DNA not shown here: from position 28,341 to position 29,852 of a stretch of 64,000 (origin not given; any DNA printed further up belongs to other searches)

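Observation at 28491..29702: ApgM-family phosphoglycerate-mutase homolog occupying the thrB slot of a threonine operon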

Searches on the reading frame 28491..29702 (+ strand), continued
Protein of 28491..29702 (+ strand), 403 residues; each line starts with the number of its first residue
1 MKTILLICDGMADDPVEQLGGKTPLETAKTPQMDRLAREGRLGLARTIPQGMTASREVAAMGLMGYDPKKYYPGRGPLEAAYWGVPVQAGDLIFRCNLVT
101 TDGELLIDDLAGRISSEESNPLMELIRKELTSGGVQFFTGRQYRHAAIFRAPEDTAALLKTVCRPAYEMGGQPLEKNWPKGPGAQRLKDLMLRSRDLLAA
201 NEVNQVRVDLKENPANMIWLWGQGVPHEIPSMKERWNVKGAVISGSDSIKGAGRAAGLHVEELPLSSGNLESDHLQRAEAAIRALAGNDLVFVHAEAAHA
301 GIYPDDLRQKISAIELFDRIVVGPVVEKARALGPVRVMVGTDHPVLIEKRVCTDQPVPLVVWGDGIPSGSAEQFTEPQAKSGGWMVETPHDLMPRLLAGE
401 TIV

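Call 24: find_encoding_contigs(protein=P0005, flank=10000, max_places=2)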
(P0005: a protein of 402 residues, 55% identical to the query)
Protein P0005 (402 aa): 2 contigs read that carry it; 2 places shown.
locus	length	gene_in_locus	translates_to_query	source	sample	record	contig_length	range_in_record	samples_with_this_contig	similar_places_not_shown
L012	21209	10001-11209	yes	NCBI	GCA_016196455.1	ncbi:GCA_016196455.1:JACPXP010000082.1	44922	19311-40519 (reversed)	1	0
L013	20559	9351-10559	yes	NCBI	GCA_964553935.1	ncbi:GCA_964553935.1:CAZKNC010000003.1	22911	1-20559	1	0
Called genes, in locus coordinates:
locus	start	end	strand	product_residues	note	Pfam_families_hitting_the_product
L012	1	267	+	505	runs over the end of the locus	PF01134:GIDA (weak), PF03486:HI0933_like (faint), PF07992:Pyr_redox_2, PF12831:FAD_oxidored (faint), PF13738:Pyr_redox_3 (weak), PF00070:Pyr_redox, PF02852:Pyr_redox_dim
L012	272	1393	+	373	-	PF01384:PHO4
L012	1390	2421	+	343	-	PF01841:Transglut_core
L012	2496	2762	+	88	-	-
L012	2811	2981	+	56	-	-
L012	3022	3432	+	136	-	-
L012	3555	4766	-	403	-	PF13173:AAA_14, PF13635:DUF4143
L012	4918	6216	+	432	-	PF03447:NAD_binding_3, PF00742:Homoserine_dh, PF01842:ACT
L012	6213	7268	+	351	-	PF00291:PALP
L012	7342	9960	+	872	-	PF00701:DHDPS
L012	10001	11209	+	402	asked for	PF01676:Metalloenzyme, PF10143:PhosphMutase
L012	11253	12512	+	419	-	PF00696:AA_kinase, PF01842:ACT, PF22468:ACT_9, PF13840:ACT_7, PF22468:ACT_9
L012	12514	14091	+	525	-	PF00682:HMGL-like, PF22617:HCS_D2, PF08502:LeuA_dimer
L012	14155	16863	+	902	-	PF00133:tRNA-synt_1, PF01406:tRNA-synt_1e (faint), PF09334:tRNA-synt_1g, PF13603:tRNA-synt_1_2 (weak), PF09334:tRNA-synt_1g, PF08264:Anticodon_1, PF10458:Val_tRNA-synt_C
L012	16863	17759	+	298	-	PF02749:QRPTase_N, PF01729:QRPTase_C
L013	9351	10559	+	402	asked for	PF01676:Metalloenzyme, PF10143:PhosphMutase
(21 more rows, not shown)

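Call 26: find_related_loci(query=window:28491-29702:+, collection=genome_contigs, flank=10000)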
Query window:28491-29702:+ (403 aa) in genome_contigs; peptide patterns used: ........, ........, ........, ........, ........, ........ (x = any residue, [..] = any of these).
600 stretches matched a pattern (row limit reached: there are more); 578 encode a relative of the query (tblastn E <= 1e-3); the best 80 are kept; 80 distinct loci.
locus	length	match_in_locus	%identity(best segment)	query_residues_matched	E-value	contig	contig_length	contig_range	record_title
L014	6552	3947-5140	53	1-398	5e-142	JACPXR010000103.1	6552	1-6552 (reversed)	MAG: Candidatus Omnitrophota bacterium isolate NC_groundwater_842_Pr1_B-0.1um_62_9 Montesol18_Bp1_scaffold_1566613, whol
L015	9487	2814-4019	52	1-402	9e-140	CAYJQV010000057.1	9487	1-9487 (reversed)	MAG TPA_asm: uncultured Planctomycetia bacterium isolate ERP125453_co1_223 genome assembly, contig: NODE_8585_length_948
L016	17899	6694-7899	51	1-402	4e-138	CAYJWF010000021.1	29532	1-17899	MAG TPA_asm: uncultured Planctomycetia bacterium isolate ERP125453_co1_501 genome assembly, contig: NODE_1333_length_295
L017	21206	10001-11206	50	1-402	9e-136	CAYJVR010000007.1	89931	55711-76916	MAG TPA_asm: uncultured Planctomycetia bacterium isolate ERP125453_co1_218 genome assembly, contig: NODE_130_length_8993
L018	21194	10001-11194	45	1-398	4e-112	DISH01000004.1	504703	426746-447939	MAG TPA_asm: Candidatus Omnitrophica bacterium UBA6215 UBA6215_contig_59, whole genome shotgun sequence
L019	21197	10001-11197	44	2-401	8e-112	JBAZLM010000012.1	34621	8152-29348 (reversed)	MAG: Candidatus Omnitrophota bacterium isolate SO_2017_LW4_169 scaffold_2366_c2_LW137-91_2017, whole genome shotgun sequ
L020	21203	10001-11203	45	1-402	7e-112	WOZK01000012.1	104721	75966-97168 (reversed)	MAG: Candidatus Omnitrophota bacterium isolate WOFB22 NODE_48_length_104721_cov_59.489653, whole genome shotgun sequence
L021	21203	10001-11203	45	1-402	2e-111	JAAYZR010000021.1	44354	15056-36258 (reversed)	MAG: Candidatus Undivivens industriae isolate AS06rmzACSIP_339 547398_AS06, whole genome shotgun sequence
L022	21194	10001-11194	44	1-398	2e-111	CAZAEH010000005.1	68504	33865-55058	MAG TPA_asm: uncultured Planctomycetia bacterium isolate binchicken_co117_58 genome assembly, contig: NODE_746_length_68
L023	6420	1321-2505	45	1-399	3e-111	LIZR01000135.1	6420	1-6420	MAG: Planctomycetes bacterium DG_23 WOR1_52_54_23379, whole genome shotgun sequence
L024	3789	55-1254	46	1-398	7e-113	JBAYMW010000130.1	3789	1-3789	MAG: Candidatus Omnitrophota bacterium isolate SO_2016_LW1_5 scaffold45751_LW64-88_2016, whole genome shotgun sequence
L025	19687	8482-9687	45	1-402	7e-111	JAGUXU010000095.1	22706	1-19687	MAG: Candidatus Omnitrophota bacterium isolate DeMMO4_7 c_000000026159, whole genome shotgun sequence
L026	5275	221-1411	45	2-399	3e-111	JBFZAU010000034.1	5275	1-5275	MAG: Candidatus Omnitrophota bacterium isolate PPR_0475 PPR_0475.fa_k121_699494, whole genome shotgun sequence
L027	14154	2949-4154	43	1-401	2e-110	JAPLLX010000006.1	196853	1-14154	MAG: Candidatus Omnitrophota bacterium isolate LacPavin_0920_WC90_MAG_43_22 LacPavin_0920_WC90_scaffold_868978, whole ge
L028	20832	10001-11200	45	1-401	2e-110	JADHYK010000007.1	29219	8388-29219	MAG: Candidatus Omnitrophota bacterium isolate BS750m-G77 BS307-750m-sub-C42, whole genome shotgun sequence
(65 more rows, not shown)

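Call 36: list_cluster_members(proteins=[P0001, P0002, P0003, P0024])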
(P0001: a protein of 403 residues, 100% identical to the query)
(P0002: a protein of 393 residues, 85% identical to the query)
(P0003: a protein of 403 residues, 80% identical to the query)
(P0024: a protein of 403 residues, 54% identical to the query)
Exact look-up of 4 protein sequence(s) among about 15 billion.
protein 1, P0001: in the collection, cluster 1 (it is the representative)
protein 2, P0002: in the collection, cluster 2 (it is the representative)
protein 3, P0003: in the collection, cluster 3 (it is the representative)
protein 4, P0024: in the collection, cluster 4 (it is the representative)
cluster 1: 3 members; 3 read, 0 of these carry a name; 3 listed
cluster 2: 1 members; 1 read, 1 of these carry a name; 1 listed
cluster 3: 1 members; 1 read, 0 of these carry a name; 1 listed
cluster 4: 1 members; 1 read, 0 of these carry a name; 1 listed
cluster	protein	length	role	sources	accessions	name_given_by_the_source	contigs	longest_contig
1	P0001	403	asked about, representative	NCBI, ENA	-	-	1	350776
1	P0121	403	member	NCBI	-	-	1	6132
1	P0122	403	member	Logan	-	-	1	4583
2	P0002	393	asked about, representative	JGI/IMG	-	2,3-bisphosphoglycerate-independent phosphoglycerate mutase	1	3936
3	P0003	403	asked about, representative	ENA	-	-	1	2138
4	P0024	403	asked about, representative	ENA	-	-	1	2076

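Call 46: find_encoding_contigs(protein=P0121, flank=6000, max_places=2)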
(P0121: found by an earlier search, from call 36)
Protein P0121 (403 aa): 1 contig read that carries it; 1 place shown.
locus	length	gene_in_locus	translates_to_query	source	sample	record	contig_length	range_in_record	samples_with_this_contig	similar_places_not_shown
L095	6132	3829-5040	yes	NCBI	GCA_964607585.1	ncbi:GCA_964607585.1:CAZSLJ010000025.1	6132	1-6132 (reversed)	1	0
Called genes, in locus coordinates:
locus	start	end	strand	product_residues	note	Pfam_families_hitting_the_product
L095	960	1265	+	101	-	PF09656:PGPGW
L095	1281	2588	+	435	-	PF03447:NAD_binding_3, PF00742:Homoserine_dh, PF01842:ACT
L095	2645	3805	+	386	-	PF00291:PALP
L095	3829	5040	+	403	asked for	PF01676:Metalloenzyme, PF10143:PhosphMutase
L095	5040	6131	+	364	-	?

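Call 47: find_encoding_contigs(protein=P0122, flank=6000, max_places=2)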
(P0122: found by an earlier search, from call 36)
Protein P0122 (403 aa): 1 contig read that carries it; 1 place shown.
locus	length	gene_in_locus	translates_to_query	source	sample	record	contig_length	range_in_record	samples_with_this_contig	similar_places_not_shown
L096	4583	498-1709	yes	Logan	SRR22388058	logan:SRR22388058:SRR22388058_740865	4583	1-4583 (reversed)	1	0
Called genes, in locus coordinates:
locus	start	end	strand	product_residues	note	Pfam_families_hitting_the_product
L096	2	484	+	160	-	?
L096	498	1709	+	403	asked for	PF01676:Metalloenzyme, PF10143:PhosphMutase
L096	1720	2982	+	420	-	PF00696:AA_kinase, PF01842:ACT, PF22468:ACT_9 (weak), PF13840:ACT_7, PF22468:ACT_9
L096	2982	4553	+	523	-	PF00682:HMGL-like, PF22617:HCS_D2, PF08502:LeuA_dimer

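Call 49: predict_structure(alignment_id=A1)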
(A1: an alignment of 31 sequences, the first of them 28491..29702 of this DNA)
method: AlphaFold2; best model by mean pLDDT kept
length: 403 residues; sequences in the alignment: 31
mean_pLDDT: 92.1   pTM: 0.91
mean pLDDT of the five models: 92.1, 91.7, 91.3, 89.8, 89.5
residues with pLDDT >= 90: 327; 70-90: 62; 50-70: 10; < 50: 4
segments of 3 or more residues with pLDDT < 50: 300-302
pLDDT, mean of each block of 10 residues (from residue 1): 94 91 95 97 95 92 96 96 93 97 93 92 96 91 96 92 90 94 96 92 91 95 94 96 95 97 74 90 96 78 67 94 96 95 84 92 92 96 93 93 80
secondary structure, 60 per line:
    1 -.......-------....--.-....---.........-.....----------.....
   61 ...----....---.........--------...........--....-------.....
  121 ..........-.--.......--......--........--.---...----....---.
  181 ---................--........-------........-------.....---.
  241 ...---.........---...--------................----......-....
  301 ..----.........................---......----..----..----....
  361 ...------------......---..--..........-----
elements in order: E2-8 H24-27 H31-39 E41-45 H56-63 H68-71 H75-83 E92-102 E105-108 H116-130 E135-141 E144-149 H152-159 H184-199 H202-209 E217-224 H232-236 E240-243 H247-255 E259-261 H270-285 E290-295 H297-302 H307-331 E335-340 E357-363 H376-381 H389-398
